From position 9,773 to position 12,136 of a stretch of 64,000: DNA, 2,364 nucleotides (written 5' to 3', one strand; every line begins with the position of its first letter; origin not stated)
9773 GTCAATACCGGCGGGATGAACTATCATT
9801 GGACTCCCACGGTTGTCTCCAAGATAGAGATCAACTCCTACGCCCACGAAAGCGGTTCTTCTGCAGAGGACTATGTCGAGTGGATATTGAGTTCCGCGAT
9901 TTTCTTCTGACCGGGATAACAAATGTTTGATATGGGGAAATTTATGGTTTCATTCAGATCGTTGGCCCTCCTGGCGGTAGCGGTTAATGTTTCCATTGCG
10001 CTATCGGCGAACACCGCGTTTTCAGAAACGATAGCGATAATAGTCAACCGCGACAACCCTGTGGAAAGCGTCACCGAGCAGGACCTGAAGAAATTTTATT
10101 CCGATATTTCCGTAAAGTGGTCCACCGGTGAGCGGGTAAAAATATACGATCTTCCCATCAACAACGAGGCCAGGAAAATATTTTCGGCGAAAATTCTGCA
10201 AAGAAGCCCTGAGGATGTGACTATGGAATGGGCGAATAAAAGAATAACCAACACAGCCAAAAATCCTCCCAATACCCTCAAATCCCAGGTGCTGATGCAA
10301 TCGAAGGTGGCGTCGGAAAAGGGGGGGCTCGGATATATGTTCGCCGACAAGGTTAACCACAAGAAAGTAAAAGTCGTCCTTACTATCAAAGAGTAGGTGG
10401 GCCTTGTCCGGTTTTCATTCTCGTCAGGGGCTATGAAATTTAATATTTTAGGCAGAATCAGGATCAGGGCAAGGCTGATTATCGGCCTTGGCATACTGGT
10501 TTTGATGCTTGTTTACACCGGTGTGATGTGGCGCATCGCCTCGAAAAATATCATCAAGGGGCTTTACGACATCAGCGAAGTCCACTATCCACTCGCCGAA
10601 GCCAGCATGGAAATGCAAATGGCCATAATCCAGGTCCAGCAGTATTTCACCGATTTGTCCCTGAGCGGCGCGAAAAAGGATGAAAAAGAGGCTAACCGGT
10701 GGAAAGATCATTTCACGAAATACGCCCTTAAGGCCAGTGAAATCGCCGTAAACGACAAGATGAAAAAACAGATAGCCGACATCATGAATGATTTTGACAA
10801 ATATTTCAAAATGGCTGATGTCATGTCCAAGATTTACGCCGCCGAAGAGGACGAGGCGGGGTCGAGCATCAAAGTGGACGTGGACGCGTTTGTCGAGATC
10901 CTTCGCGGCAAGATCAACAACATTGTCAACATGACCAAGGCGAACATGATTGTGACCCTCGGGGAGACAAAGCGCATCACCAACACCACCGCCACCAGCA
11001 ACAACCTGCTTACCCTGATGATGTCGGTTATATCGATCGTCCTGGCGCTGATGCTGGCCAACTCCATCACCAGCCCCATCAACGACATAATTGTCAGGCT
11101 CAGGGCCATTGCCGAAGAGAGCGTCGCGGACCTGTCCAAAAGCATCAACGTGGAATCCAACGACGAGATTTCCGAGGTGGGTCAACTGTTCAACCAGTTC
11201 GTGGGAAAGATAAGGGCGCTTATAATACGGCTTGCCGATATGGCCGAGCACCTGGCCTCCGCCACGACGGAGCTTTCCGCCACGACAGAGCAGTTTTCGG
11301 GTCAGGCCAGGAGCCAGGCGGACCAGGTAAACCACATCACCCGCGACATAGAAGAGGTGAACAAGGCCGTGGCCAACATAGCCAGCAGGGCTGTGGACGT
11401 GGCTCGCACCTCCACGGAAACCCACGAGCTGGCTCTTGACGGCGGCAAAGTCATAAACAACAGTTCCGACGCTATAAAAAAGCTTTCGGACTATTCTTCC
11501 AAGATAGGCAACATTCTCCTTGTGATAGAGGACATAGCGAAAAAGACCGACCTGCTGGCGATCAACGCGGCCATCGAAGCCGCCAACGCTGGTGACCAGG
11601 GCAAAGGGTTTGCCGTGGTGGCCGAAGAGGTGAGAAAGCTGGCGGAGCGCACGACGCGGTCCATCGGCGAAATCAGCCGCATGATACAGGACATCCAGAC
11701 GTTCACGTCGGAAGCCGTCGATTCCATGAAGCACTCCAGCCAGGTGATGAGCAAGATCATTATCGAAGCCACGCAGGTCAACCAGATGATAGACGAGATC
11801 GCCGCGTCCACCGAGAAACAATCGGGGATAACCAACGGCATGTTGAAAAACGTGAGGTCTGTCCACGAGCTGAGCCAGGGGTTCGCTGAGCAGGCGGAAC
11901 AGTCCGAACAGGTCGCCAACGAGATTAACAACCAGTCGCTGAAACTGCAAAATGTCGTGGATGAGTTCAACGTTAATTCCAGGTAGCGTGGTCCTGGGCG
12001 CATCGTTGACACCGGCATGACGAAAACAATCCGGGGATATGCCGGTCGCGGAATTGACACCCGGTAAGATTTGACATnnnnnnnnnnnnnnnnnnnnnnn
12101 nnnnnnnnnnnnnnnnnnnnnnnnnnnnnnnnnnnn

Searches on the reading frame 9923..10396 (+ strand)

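Call 11: search_protein_families(library=pfam, proteins=[window:9923-10396:+], max_evalue=0.001)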
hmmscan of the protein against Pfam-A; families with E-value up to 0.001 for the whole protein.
window:9923-10396:+ (157 aa): 0 families

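Call 35: search_protein_families(library=ncbifam, proteins=[window:9923-10396:+], max_evalue=0.01)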
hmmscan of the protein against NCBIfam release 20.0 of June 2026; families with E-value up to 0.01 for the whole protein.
window:9923-10396:+ (157 aa): 1 family
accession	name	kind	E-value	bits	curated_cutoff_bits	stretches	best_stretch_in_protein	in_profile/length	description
TIGR02136.1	ptsS_2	subfamily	1.6e-05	24.3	206.6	1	35-151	120-229/295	phosphate ABC transporter substrate-binding protein PstS family protein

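Call 47: search_protein_families(library=pfam, proteins=[window:9923-10396:+], max_evalue=1)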
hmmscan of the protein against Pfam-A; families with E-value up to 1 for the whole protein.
window:9923-10396:+ (157 aa): 1 family
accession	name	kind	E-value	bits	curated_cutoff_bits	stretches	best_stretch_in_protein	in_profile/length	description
PF12849.12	PBP_like_2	-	0.002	18.4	27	1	37-142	94-187/267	PBP superfamily domain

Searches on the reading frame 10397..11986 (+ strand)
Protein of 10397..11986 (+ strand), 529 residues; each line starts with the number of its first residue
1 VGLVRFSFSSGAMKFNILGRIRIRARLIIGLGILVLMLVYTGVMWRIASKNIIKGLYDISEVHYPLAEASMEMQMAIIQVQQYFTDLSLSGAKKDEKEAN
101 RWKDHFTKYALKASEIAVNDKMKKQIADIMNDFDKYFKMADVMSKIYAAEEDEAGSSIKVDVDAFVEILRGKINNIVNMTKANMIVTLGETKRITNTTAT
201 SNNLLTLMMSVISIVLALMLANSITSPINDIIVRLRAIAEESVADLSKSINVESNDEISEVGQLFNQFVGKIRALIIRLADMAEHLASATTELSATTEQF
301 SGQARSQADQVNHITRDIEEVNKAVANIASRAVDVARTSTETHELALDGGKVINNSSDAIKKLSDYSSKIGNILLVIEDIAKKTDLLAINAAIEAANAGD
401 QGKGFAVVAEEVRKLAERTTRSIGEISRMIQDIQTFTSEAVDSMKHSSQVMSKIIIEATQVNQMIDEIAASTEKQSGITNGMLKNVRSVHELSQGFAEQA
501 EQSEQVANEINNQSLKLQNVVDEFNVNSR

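Call 3: search_protein_families(library=pfam, proteins=[window:10397-11986:+], max_evalue=1)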
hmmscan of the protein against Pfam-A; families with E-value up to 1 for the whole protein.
window:10397-11986:+ (529 aa): 11 families
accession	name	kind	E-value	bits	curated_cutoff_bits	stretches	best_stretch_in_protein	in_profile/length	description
PF00015.26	MCPsignal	-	5.1e-35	121.3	34.6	2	339-507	4-169/172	Methyl-accepting chemotaxis protein (MCP) signalling domain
PF00672.30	HAMP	-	1.2e-08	35.6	25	1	220-273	2-52/53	HAMP domain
PF00512.31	HisKA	-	0.002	18.6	26.9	0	384-437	15-61/66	His Kinase A (phospho-acceptor) domain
PF02203.21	TarH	-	0.038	14.3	25.2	1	18-92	2-80/177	Tar ligand binding domain homologue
PF06456.18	Arfaptin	-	0.043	13.8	32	1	401-452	89-140/229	Arfaptin-like domain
PF08651.15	DASH_Duo1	-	0.1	12.8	25.4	0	172-210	11-49/74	DASH complex subunit Duo1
PF11155.13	DUF2935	-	0.18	12.8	24.4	0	96-136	33-77/121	Domain of unknown function (DUF2935)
PF20715.2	DUF6827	-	0.27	11.4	26.9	0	99-157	32-90/158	Domain of unknown function (DUF6827)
PF04108.17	ATG17_like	-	0.59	10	43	1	240-384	140-277/355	Autophagy protein ATG17-like domain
PF12806.12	Acyl-CoA_dh_C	-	0.63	10.6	30.3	1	268-312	1-48/124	Acetyl-CoA dehydrogenase C-terminal like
PF24117.1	DUF7391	-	0.81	9.7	27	1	104-149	41-87/153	Family of unknown function (DUF7391)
